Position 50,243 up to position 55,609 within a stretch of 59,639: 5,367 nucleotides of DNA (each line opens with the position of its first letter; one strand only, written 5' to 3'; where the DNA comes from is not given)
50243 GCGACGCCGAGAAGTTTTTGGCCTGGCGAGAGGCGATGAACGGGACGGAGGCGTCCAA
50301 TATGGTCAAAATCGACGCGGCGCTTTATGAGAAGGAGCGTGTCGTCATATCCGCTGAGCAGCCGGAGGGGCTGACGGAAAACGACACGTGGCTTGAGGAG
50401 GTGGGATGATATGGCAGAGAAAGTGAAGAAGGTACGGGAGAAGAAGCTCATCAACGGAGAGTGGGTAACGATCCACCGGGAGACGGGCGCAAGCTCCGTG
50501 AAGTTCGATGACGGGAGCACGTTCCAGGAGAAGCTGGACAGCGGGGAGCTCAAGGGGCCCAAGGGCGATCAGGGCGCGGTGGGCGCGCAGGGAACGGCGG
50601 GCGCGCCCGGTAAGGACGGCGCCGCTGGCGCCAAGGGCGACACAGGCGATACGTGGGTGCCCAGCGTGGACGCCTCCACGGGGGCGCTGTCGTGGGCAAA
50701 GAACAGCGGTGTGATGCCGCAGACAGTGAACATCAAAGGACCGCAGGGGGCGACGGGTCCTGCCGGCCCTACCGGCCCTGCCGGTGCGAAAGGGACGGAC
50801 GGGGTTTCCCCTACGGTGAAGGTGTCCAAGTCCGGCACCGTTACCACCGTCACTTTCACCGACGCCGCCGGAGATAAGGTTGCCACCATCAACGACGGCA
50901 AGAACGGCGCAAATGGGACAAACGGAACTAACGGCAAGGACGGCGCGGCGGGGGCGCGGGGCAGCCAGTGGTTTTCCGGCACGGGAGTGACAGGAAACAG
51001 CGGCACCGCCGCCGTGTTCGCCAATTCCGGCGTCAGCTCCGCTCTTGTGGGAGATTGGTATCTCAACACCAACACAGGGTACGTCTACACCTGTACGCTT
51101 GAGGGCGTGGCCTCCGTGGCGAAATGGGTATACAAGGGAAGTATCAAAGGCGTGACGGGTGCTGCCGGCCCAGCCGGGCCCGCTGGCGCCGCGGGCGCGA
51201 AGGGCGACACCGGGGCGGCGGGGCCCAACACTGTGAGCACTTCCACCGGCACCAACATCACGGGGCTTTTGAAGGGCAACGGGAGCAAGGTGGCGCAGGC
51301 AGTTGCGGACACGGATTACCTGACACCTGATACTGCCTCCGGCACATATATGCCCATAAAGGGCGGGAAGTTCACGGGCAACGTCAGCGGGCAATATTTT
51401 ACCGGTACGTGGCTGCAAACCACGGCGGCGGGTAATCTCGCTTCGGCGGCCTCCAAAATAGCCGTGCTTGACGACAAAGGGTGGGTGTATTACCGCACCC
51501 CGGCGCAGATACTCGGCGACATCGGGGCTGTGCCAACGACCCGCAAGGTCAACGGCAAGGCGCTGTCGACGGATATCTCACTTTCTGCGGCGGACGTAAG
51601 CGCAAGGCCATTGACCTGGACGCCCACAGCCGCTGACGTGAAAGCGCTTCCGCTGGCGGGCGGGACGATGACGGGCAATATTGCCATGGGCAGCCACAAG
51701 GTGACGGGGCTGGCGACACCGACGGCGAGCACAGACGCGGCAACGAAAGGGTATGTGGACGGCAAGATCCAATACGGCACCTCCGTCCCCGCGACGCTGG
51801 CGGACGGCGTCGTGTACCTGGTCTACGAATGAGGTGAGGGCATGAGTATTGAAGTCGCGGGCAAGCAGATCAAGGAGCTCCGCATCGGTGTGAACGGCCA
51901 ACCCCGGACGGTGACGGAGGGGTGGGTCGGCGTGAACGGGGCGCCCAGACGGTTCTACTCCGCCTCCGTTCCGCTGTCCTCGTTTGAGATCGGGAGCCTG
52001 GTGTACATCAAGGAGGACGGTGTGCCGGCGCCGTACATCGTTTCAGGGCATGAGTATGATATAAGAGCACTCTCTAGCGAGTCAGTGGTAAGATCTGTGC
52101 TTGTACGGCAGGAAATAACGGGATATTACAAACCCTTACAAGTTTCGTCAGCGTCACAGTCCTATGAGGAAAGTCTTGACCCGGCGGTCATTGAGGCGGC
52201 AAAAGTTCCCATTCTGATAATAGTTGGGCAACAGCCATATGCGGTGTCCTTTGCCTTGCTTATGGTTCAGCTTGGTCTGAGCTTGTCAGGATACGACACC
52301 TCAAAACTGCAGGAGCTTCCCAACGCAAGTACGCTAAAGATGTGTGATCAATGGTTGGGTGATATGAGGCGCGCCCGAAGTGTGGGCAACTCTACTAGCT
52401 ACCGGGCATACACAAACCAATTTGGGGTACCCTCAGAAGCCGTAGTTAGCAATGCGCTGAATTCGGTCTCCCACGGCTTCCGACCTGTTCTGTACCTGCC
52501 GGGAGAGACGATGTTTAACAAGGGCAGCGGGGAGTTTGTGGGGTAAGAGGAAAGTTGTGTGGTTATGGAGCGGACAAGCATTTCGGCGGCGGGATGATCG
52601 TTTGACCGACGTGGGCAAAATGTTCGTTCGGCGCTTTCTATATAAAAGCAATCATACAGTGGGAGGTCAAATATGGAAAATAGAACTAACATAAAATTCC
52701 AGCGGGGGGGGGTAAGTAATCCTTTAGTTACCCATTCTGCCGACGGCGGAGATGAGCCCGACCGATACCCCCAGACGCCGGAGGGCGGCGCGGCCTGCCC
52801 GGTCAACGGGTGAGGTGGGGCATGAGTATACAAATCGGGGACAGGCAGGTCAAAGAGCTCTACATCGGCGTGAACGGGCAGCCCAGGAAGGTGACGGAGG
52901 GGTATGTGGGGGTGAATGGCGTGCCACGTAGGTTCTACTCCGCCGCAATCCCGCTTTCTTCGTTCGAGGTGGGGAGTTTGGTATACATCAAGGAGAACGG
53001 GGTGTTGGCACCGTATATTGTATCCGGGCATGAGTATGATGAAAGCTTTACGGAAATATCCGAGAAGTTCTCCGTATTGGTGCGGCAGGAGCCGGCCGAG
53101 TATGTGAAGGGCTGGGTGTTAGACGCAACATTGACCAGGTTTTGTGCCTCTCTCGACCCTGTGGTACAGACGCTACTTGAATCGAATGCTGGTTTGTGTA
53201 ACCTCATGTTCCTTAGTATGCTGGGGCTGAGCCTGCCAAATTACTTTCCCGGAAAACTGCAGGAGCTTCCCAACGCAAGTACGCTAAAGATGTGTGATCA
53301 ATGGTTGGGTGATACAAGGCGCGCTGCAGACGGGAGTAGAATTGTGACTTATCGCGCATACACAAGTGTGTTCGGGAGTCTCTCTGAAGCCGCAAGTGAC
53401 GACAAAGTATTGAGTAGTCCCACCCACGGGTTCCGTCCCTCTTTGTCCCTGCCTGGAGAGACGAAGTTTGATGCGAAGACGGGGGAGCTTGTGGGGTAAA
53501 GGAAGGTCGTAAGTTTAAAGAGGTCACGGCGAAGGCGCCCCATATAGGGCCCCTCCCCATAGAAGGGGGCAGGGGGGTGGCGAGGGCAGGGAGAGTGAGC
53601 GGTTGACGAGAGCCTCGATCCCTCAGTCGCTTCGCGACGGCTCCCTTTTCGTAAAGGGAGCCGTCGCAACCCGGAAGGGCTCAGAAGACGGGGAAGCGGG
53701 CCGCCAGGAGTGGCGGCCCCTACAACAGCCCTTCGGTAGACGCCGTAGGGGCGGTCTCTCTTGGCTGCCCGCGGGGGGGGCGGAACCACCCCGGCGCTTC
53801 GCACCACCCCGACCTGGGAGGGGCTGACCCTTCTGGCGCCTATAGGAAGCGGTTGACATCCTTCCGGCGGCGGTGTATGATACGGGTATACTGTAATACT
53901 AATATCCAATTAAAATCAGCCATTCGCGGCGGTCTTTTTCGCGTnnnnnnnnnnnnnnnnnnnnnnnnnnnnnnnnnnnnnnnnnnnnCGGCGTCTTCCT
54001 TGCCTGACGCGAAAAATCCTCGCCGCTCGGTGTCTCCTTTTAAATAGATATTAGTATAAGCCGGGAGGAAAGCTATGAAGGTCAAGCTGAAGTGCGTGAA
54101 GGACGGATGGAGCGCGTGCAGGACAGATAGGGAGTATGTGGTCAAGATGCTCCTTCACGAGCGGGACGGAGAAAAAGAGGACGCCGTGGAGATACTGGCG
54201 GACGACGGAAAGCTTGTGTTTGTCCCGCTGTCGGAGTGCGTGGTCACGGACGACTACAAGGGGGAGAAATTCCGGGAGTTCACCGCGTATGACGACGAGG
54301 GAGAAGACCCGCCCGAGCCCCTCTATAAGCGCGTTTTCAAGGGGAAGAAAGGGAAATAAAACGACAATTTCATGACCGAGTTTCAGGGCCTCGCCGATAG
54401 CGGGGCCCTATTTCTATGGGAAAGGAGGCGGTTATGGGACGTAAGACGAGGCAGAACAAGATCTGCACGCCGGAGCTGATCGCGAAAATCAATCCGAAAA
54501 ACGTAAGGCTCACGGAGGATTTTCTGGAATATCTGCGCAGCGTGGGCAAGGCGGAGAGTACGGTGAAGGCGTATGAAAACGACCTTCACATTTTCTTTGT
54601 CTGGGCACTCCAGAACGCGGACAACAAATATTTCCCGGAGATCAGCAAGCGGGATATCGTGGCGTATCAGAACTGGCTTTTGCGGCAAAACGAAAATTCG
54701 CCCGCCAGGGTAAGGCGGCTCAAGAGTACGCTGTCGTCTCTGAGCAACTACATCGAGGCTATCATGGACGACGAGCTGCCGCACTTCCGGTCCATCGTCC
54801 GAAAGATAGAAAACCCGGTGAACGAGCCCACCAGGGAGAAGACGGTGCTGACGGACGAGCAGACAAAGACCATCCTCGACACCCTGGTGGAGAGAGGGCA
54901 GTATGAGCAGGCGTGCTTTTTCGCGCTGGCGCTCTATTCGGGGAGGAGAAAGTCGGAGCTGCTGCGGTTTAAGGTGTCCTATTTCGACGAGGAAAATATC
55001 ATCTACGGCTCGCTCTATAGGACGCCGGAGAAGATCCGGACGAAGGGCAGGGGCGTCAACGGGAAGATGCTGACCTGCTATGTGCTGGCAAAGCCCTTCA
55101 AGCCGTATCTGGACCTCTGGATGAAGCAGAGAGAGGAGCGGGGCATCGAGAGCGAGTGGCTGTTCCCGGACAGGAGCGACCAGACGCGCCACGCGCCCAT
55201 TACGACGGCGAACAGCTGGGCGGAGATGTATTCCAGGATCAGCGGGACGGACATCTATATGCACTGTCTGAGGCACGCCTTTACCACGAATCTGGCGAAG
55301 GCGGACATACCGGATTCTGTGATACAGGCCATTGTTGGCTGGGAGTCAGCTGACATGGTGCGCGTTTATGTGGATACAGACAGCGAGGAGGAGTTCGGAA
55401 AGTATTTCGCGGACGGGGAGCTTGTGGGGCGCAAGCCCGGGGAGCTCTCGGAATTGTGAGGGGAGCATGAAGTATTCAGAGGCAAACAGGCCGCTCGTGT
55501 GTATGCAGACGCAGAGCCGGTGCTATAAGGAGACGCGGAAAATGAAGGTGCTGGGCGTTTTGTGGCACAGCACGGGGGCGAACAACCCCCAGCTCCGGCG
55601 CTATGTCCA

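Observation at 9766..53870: Thirteen intergenic gaps are filled by mosaic arrays of short GC-rich hairpin units with compensatory stem changes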

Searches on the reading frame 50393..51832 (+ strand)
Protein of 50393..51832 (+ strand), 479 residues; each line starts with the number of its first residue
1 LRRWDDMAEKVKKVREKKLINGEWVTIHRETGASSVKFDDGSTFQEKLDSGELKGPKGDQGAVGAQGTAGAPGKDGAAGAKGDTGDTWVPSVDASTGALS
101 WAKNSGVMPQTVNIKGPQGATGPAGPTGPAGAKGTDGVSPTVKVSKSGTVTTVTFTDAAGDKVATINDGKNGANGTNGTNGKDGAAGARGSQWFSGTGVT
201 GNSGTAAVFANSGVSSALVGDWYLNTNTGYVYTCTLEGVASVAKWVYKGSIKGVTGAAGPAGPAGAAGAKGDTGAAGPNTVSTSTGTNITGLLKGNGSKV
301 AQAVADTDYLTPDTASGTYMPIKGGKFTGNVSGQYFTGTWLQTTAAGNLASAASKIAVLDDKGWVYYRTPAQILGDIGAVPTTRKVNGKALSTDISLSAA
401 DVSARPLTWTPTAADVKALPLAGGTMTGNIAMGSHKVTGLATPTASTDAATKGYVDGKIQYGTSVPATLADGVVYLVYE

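Call 8: search_protein_families(library=pfam, proteins=[window:50393-51832:+])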
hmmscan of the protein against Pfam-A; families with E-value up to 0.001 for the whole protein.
window:50393-51832:+ (479 aa): 1 family
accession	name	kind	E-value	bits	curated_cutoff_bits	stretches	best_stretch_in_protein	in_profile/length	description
PF01391.23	Collagen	-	4.1e-15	55.7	27.2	1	55-85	10-40/60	Collagen triple helix repeat (20 copies)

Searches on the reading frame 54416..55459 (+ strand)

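Call 46: search_protein_families(library=pfam, proteins=[window:54416-55459:+], max_evalue=0.01)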
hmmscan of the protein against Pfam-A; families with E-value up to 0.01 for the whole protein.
window:54416-55459:+ (347 aa): 3 families
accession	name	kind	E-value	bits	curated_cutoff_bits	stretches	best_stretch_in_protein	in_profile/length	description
PF00589.27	Phage_integrase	-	4.4e-19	69.3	27.1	1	144-323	2-170/172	Phage integrase family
PF13495.12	Phage_int_SAM_4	-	3.4e-09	37.4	27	1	32-112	1-77/85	Phage integrase, N-terminal SAM-like domain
PF02899.23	Phage_int_SAM_1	-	1.9e-05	25.3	22.3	1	34-108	2-74/83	Phage integrase, N-terminal SAM-like domain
